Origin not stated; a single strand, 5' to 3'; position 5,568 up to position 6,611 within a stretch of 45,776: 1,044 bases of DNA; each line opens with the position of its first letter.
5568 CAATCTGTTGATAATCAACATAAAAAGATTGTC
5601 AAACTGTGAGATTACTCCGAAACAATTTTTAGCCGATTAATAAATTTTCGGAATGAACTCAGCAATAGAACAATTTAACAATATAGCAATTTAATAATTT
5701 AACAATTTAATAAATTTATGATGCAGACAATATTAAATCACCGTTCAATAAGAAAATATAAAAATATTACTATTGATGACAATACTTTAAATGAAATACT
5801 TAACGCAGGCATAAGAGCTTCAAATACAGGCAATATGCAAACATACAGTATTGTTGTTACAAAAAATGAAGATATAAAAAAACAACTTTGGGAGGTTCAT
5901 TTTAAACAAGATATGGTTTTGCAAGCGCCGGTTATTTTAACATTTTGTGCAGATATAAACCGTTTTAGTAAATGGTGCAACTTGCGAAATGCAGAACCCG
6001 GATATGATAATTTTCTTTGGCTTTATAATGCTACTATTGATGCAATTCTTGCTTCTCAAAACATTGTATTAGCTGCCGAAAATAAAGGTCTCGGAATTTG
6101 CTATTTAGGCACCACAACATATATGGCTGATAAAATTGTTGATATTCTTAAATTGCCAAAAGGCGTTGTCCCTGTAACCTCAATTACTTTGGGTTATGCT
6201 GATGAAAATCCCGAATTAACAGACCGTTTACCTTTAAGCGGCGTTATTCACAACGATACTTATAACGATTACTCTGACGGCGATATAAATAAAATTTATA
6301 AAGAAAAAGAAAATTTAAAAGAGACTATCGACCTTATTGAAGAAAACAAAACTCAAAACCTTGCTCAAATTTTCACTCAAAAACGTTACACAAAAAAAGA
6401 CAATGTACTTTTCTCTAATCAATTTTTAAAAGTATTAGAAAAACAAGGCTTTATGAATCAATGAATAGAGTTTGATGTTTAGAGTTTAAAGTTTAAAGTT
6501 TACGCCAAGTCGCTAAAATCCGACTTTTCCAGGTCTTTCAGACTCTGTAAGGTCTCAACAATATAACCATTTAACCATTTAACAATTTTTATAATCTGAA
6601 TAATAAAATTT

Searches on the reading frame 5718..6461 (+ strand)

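Call 13: search_protein_families(library=pfam, proteins=[window:5718-6461:+])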
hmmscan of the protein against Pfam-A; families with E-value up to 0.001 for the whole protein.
window:5718-6461:+ (248 aa): 2 families
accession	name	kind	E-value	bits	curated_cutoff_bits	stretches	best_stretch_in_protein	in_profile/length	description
PF00881.29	Nitroreductase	-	3e-18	67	23.5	2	5-61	1-57/167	Nitroreductase family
PF14512.11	TM1586_NiRdase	-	3.1e-08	34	27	0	114-180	89-152/215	Putative TM nitroreductase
